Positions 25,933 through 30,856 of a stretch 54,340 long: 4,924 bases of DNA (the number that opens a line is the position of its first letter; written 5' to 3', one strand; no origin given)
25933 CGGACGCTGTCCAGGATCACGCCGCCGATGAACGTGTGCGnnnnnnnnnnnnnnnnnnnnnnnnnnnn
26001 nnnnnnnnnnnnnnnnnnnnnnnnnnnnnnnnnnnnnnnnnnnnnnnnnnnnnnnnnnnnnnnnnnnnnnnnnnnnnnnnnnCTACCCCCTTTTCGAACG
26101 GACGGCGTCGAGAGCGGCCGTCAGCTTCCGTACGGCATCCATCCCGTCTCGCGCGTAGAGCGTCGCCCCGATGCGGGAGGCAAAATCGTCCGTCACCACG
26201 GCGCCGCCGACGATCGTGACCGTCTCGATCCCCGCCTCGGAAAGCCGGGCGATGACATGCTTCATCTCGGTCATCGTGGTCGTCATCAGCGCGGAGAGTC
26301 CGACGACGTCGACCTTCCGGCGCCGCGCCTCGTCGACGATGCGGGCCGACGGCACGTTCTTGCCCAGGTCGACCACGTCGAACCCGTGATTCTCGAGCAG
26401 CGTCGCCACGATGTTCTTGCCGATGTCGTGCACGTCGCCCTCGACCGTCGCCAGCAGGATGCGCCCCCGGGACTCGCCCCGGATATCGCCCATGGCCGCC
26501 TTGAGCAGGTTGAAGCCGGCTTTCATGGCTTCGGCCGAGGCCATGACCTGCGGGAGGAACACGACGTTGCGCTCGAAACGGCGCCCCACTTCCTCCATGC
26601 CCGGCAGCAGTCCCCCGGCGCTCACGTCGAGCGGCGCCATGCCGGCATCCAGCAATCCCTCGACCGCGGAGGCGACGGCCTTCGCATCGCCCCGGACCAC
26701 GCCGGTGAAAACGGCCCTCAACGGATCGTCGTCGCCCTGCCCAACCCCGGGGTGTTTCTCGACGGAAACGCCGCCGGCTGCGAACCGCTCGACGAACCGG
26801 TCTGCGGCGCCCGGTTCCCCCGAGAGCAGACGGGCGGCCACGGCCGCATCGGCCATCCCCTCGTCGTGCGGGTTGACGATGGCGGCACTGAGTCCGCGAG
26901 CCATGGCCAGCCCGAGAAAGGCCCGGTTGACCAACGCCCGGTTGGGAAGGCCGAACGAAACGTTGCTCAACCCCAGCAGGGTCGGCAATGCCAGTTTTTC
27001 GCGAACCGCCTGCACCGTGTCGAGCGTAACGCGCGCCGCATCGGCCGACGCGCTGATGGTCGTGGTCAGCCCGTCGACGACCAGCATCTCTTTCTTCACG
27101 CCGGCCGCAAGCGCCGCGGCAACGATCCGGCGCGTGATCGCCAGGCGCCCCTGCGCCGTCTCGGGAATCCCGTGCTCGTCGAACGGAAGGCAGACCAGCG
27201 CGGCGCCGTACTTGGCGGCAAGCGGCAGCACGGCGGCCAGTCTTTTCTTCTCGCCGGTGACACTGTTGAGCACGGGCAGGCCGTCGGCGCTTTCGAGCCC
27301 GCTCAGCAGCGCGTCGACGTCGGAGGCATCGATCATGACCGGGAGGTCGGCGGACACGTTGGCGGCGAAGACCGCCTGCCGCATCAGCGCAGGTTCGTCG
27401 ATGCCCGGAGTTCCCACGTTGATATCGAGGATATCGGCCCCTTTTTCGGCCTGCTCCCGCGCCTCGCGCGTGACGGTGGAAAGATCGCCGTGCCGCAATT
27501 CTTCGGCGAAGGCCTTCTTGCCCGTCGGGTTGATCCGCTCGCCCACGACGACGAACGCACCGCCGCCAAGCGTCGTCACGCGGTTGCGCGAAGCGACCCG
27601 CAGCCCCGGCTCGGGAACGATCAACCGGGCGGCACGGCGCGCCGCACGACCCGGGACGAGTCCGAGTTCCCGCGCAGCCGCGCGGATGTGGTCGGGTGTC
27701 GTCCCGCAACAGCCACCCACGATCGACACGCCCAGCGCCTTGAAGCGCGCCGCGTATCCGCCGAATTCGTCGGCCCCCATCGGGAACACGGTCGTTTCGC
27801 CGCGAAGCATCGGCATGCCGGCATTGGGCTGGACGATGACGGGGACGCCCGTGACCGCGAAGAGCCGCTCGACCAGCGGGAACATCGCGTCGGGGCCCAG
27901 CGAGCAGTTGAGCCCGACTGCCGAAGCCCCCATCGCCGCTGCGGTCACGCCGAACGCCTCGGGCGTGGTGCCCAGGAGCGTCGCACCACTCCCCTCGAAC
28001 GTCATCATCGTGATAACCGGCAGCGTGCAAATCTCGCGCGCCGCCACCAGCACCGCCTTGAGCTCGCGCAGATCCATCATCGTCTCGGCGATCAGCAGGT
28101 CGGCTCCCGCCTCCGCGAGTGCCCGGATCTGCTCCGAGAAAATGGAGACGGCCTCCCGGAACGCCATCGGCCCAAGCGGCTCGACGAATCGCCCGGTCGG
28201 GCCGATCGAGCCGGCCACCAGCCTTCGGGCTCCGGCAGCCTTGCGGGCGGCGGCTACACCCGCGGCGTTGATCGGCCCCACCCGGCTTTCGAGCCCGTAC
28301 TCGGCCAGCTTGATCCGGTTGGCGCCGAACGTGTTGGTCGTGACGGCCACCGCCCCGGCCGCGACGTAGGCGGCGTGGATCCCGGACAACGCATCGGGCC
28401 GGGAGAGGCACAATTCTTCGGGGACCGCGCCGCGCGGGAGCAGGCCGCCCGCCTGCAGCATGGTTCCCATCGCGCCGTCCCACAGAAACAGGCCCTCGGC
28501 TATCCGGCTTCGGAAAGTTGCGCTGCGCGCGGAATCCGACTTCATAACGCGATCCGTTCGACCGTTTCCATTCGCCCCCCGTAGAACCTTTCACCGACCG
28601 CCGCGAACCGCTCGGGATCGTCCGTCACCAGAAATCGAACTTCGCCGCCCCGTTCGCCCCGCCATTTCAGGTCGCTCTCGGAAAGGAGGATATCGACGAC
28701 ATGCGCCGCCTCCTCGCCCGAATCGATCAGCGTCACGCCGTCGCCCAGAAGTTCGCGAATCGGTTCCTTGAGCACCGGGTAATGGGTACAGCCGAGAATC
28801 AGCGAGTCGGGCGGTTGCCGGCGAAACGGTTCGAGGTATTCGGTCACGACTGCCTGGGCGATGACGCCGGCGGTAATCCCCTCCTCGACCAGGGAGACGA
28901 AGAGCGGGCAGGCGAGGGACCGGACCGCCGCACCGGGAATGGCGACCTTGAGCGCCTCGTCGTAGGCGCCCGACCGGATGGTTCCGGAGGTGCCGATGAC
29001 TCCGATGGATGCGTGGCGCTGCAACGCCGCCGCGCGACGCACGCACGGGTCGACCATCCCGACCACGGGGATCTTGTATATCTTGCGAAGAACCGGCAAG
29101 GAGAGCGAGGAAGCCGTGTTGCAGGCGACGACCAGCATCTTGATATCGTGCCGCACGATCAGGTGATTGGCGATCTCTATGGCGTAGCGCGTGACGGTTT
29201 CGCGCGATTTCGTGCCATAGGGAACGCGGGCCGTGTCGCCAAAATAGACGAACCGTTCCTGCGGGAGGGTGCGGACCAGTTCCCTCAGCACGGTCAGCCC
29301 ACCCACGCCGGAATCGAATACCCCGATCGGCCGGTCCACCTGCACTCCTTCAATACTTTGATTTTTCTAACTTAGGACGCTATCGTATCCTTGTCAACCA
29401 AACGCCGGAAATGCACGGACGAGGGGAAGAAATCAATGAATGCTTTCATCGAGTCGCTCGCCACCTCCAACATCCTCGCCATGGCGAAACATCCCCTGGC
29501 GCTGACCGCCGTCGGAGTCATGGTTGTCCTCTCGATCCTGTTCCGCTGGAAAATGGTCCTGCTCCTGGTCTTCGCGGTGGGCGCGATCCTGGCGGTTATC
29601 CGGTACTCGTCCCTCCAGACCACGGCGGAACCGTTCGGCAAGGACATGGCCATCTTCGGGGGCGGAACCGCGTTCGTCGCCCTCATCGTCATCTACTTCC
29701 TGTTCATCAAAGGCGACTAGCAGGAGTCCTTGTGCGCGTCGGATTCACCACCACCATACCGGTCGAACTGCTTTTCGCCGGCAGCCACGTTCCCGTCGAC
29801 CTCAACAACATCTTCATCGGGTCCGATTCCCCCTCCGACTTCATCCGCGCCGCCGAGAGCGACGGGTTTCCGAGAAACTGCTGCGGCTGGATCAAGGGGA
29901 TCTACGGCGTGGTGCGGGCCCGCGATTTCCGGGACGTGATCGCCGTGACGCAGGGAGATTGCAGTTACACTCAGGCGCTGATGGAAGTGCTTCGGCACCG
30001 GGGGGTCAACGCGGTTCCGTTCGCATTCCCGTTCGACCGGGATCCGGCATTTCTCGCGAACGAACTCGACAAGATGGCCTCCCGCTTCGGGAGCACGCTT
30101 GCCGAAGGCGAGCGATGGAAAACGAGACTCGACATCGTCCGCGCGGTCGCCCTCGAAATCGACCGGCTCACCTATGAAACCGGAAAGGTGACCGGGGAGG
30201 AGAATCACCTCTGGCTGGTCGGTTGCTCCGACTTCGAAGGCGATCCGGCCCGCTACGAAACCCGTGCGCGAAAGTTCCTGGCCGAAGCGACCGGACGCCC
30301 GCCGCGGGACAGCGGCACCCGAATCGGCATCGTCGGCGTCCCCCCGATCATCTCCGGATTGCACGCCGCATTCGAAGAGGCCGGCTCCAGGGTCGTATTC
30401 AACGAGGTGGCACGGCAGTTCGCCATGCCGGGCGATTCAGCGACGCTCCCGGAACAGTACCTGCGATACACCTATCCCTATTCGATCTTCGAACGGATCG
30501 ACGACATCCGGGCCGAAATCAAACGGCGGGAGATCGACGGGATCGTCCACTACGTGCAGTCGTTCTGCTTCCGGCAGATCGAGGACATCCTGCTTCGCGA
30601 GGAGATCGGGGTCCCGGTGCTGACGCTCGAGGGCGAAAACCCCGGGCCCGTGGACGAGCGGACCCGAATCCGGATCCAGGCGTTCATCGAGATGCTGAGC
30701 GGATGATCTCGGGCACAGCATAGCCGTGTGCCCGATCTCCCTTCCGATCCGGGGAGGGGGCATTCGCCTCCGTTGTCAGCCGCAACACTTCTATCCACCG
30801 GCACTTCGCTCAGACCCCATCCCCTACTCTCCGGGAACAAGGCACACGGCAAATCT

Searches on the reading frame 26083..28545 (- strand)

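Call 21: search_protein_families(library=pfam, proteins=[window:26083-28545:-], max_evalue=0.00001)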
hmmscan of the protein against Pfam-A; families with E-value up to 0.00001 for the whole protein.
window:26083-28545:- (820 aa): 4 families
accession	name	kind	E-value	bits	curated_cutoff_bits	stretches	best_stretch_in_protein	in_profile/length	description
PF02574.22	S-methyl_trans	-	2.1e-72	244.8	22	1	21-293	2-282/283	Homocysteine S-methyltransferase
PF02310.24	B12-binding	-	1.9e-27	95.9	32.1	1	694-798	1-113/121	B12 binding domain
PF00809.28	Pterin_bind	-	8.5e-27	94.8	25.5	1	335-558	1-244/244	Pterin binding enzyme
PF02607.22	B12-binding_2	-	2.2e-20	73.1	23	1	614-682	7-74/74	B12 binding domain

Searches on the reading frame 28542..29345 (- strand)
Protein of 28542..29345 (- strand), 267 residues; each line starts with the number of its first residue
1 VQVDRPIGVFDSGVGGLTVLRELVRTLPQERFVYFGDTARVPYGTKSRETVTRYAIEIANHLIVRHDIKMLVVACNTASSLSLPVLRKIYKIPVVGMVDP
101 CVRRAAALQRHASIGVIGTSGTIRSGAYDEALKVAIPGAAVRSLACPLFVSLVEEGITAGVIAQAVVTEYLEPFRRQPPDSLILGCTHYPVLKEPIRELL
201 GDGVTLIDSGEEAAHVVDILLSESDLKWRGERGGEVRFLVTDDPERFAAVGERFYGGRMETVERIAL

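Call 21: search_protein_families(library=pfam, proteins=[window:28542-29345:-], max_evalue=0.00001)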
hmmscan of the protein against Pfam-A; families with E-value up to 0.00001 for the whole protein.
window:28542-29345:- (267 aa): 1 family
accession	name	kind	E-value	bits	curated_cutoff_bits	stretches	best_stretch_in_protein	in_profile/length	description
PF01177.27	Asp_Glu_race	-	1.3e-23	84.3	31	1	16-214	9-208/211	Asp/Glu/Hydantoin racemase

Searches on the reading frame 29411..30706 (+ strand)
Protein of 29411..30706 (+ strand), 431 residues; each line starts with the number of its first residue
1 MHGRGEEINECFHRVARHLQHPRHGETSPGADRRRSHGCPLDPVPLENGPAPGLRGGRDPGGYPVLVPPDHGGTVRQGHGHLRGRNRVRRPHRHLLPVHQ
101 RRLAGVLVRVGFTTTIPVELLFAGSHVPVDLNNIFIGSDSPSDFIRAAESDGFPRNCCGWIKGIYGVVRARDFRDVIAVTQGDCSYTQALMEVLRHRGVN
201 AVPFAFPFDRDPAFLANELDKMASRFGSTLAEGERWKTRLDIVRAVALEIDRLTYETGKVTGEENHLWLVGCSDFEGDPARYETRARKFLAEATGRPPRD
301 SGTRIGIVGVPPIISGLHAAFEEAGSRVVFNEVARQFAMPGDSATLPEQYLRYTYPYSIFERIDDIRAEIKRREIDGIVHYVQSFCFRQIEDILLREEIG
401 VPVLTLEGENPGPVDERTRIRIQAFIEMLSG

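Call 105: search_protein_families(library=pfam, proteins=[window:29411-30706:+], max_evalue=0.01)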
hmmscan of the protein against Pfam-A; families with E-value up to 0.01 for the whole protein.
window:29411-30706:+ (431 aa): 1 family
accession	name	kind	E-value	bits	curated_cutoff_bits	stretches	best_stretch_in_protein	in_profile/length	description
PF06050.19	HGD-D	-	3e-31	109.7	28.4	1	114-429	2-342/342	2-hydroxyglutaryl-CoA dehydratase, D-component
